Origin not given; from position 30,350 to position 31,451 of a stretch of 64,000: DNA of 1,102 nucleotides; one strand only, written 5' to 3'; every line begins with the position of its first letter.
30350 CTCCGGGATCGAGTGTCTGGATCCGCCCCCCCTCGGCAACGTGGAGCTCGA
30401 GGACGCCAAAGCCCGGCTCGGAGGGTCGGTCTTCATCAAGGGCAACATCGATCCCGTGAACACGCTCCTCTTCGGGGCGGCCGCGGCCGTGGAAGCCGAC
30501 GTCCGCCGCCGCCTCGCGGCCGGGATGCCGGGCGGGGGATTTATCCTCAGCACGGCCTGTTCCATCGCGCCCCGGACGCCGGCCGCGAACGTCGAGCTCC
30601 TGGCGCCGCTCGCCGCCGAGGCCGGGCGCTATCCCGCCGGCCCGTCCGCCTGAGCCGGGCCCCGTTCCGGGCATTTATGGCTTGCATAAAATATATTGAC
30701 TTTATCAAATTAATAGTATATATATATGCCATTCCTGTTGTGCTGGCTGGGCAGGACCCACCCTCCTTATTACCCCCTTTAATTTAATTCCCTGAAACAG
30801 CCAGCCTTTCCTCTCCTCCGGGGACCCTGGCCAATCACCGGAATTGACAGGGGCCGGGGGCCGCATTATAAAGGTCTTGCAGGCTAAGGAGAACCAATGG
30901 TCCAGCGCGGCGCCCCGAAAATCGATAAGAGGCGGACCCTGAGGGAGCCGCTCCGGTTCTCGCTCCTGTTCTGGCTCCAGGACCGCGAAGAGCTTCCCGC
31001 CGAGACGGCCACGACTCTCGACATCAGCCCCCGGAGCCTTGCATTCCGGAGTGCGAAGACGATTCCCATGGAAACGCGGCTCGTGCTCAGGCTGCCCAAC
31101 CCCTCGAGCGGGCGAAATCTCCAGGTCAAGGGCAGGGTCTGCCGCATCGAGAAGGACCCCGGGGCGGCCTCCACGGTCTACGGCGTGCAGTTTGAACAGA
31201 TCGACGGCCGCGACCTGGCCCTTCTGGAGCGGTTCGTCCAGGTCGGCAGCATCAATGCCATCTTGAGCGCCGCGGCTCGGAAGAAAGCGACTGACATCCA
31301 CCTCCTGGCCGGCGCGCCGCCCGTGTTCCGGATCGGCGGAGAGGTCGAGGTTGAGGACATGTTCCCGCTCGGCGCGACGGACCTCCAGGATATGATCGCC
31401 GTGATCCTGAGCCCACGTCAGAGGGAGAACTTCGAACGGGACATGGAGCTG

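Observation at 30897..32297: PilZ domain fused to a catalytically degenerate PilT-like ATPase (candidate c-di-GMP-binding pseudo-ATPase)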

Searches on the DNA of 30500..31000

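Call 91: search_rna_families(source=window, start=30500, end=31000, threshold=evalue, max_evalue=1)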
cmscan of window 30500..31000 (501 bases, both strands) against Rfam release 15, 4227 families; matches with E-value up to 1: 1.
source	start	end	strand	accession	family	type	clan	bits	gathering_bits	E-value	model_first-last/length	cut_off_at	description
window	30932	30999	+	RF02133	HOXB13-AS1_2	Gene; lncRNA;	-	19.7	40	0.028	1-81/81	no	HOXB13 antisense RNA 1 conserved region 2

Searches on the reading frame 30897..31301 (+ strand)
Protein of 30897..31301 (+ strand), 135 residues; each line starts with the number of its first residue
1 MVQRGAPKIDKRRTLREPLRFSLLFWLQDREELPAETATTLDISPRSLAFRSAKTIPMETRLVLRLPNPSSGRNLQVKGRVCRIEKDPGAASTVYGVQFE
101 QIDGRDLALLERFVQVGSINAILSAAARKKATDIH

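Call 30: find_homologous_proteins(query=window:30897-31301:+, max_evalue=0.001)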
Query window:30897-31301:+: 21 candidates shared short words with the query, none scored E <= 0.001.

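Call 65: search_solved_structures(query=window:30897-31250:+, max_evalue=10, show_alignments=3)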
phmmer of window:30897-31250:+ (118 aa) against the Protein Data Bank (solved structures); distinct sequences matched with E-value up to 10: 1.
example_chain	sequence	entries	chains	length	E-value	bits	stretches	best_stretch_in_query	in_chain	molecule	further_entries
5vx6_A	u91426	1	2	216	0.91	13.1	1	49-111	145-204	Uncharacterized protein YpfA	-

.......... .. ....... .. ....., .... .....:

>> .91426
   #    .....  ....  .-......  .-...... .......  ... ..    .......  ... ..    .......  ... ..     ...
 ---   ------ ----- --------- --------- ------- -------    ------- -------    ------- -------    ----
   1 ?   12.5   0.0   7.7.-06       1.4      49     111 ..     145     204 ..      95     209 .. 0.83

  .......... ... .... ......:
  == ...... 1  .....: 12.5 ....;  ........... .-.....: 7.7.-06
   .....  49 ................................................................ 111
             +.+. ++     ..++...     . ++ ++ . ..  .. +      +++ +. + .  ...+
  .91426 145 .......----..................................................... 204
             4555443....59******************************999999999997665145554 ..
